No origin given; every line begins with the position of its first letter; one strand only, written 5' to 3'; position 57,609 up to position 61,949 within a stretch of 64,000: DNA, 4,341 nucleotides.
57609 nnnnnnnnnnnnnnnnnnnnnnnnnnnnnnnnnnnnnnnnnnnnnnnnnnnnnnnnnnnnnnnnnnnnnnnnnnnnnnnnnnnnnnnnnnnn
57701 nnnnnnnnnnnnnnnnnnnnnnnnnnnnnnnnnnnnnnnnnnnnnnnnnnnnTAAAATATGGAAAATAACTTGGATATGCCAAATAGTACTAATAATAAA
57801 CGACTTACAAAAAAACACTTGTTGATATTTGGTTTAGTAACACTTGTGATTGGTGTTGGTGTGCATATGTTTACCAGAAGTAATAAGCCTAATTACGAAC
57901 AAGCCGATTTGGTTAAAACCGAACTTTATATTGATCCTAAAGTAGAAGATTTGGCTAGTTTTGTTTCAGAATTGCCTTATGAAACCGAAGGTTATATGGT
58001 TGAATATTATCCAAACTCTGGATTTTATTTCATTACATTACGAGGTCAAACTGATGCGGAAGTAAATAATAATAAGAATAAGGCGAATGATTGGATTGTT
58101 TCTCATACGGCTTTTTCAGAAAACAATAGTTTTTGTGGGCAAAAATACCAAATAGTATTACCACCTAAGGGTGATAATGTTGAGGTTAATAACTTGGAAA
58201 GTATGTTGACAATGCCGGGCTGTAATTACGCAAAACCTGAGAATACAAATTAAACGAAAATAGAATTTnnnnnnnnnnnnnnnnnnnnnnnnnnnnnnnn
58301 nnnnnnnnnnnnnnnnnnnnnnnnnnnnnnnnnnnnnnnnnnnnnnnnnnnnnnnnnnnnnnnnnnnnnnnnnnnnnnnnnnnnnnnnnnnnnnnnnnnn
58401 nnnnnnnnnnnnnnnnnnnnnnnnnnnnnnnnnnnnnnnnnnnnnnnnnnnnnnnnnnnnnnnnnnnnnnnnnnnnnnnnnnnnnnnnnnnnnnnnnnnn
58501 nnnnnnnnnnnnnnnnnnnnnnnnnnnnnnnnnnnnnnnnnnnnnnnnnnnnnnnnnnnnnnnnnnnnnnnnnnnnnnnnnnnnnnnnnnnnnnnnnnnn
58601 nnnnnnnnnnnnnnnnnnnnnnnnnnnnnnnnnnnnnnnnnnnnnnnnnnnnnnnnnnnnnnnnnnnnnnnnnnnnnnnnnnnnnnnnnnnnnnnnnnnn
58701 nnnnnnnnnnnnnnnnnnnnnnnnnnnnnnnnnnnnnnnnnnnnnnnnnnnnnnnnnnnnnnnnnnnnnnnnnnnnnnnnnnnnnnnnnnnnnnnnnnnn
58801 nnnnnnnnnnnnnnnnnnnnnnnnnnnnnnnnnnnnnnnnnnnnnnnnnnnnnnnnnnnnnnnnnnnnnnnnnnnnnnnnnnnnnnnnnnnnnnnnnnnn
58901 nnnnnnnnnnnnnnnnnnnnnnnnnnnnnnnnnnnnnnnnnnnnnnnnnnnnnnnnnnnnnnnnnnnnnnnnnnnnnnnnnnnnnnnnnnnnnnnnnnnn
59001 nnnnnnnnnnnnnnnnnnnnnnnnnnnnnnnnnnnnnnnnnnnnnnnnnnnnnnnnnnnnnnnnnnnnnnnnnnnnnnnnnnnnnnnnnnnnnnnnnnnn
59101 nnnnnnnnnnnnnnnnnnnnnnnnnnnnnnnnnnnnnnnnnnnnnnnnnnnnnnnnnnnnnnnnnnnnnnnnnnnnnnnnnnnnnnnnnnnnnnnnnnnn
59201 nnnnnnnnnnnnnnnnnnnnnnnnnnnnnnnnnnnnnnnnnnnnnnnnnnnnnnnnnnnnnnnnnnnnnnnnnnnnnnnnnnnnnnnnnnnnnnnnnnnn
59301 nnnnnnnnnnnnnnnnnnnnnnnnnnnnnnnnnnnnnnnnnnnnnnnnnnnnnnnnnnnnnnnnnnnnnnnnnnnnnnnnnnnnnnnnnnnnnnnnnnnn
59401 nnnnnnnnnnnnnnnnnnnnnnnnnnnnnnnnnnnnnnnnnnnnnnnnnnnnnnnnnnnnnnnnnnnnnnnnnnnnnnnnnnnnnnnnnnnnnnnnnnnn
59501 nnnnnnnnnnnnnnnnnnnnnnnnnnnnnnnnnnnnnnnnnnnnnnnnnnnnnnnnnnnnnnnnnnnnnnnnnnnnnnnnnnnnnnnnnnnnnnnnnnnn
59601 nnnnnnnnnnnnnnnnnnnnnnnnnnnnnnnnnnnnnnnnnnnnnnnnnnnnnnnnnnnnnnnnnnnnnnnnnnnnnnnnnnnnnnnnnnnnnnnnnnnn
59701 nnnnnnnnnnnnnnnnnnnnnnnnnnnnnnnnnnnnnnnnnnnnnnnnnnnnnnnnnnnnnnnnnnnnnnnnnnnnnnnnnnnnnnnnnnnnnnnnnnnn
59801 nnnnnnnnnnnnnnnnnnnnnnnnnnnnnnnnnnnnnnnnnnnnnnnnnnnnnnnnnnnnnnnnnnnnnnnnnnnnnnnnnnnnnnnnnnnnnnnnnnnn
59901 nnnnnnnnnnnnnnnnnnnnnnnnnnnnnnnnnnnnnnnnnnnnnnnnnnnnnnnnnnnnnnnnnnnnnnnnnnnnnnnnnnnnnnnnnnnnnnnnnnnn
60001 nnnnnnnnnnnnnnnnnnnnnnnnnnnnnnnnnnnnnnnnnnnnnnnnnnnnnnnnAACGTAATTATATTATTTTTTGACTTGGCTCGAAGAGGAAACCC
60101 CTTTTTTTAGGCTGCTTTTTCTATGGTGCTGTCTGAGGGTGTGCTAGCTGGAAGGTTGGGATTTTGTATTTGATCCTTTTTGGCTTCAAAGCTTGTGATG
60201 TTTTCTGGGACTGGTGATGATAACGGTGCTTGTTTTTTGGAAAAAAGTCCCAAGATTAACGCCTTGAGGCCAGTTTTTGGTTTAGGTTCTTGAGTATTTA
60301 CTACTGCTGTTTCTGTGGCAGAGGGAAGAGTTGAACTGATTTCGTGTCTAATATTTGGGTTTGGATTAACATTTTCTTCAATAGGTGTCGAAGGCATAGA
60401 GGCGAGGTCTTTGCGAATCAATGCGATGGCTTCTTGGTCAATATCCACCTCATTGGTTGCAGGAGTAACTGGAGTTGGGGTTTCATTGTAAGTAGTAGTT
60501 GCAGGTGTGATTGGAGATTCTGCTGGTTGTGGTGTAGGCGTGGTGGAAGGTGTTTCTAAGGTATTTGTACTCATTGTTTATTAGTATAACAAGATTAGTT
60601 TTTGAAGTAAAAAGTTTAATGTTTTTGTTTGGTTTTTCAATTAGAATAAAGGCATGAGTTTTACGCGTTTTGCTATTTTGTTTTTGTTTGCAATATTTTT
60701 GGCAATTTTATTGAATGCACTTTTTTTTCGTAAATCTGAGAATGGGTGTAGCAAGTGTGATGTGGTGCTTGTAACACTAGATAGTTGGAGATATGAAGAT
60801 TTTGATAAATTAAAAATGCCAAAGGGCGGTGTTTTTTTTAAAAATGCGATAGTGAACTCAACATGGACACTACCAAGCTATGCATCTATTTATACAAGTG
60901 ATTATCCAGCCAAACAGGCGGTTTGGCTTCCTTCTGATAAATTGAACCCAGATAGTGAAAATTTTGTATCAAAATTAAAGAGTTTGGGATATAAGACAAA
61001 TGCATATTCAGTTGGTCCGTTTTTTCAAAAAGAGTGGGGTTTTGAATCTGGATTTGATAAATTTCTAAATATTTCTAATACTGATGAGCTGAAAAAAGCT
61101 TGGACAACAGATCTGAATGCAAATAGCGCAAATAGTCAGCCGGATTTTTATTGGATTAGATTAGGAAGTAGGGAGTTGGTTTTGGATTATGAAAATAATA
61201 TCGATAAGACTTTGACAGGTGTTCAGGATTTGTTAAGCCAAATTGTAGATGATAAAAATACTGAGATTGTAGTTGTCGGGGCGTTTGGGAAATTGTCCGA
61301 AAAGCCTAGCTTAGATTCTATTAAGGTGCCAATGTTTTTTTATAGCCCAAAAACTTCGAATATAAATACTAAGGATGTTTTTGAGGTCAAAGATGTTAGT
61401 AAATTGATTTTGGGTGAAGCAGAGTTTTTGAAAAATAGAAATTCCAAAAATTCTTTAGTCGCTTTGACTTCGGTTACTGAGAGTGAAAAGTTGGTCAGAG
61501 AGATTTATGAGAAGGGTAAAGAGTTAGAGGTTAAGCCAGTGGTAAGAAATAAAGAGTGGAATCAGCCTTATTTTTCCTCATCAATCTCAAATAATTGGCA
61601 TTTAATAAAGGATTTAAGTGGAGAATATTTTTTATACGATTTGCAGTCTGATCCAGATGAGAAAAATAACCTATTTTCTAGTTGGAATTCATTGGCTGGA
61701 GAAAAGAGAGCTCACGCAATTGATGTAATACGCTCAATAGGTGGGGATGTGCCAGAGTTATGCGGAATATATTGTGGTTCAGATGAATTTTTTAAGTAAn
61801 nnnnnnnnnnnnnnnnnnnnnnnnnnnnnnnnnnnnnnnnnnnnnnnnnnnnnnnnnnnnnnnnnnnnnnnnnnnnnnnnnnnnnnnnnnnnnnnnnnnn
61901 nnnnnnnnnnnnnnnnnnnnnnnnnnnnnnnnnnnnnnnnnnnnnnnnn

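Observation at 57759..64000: Surface/secretome cluster: Tat-signal HExxH metalloprotease, PT-rich protein and three tandem sulfatase-fold paralogs with Thr nucleophile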

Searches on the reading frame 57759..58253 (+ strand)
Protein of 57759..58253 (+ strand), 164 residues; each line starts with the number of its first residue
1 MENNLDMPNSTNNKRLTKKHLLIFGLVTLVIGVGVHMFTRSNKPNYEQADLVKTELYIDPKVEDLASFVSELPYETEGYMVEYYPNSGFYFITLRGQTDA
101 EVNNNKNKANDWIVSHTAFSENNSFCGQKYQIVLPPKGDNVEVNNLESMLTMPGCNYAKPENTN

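Call 5: search_protein_families(library=pfam, proteins=[window:57759-58253:+], max_evalue=0.1)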
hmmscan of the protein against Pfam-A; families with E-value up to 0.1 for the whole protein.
window:57759-58253:+ (164 aa): 2 families
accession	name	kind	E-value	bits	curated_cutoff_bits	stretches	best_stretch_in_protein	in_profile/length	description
PF16255.11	Lipase_GDSL_lke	-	0.017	14.9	29.2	1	52-98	111-156/203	GDSL-like Lipase/Acylhydrolase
PF05545.16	FixQ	-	0.018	15.4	29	1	23-49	15-41/49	Cbb3-type cytochrome oxidase component FixQ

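Call 6: search_protein_families(library=ncbifam, proteins=[window:57759-58253:+], max_evalue=0.1)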
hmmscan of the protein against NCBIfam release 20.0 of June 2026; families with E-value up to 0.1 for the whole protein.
window:57759-58253:+ (164 aa): 0 families

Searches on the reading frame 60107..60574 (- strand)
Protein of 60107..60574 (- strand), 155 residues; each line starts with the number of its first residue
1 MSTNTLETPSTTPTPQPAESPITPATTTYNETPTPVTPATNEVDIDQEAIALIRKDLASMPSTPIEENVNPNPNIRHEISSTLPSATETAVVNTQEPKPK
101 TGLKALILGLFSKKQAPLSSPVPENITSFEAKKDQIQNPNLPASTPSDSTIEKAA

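Call 5: search_protein_families(library=pfam, proteins=[window:60107-60574:-], max_evalue=0.1)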
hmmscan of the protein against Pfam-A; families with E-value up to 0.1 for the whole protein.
window:60107-60574:- (155 aa): 0 families

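Call 6: search_protein_families(library=ncbifam, proteins=[window:60107-60574:-], max_evalue=0.1)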
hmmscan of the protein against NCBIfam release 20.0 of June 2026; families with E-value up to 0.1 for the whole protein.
window:60107-60574:- (155 aa): 0 families

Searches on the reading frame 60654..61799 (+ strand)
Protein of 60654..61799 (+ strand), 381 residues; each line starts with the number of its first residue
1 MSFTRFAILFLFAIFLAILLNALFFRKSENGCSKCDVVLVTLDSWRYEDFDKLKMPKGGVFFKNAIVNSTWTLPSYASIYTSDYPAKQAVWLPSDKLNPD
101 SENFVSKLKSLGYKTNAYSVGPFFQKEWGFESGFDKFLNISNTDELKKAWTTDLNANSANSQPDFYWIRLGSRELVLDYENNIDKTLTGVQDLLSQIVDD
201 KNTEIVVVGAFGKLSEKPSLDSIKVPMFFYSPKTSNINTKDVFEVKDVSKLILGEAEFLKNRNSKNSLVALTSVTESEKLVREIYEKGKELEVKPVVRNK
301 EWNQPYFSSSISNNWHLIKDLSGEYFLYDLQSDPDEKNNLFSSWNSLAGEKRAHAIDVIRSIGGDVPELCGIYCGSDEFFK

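Call 5: search_protein_families(library=pfam, proteins=[window:60654-61799:+], max_evalue=0.1)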
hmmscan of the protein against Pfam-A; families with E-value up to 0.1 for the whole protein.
window:60654-61799:+ (381 aa): 2 families
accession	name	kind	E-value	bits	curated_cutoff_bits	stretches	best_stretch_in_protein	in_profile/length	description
PF00884.28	Sulfatase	-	2.4e-08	34.1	25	1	40-169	6-142/301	Sulfatase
PF16347.10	SGSH_C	-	0.045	14.3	29.3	0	222-343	15-134/154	N-sulphoglucosamine sulphohydrolase, C-terminal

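Call 6: search_protein_families(library=ncbifam, proteins=[window:60654-61799:+], max_evalue=0.1)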
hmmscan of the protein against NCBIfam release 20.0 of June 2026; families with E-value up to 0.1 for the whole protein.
window:60654-61799:+ (381 aa): 3 families
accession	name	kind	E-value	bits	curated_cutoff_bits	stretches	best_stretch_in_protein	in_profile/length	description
TIGR03417.1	chol_sulfatase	equivalog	0.00055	18.9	433.45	1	55-116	35-96/500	choline-sulfatase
NF052527.1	Mn_arylsulf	exception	0.019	13.9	850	1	194-343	285-434/479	manganese-dependent arylsulfatase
NF010322.0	PRK13759.1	equivalog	0.042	12.3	481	0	222-343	324-439/486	arylsulfatase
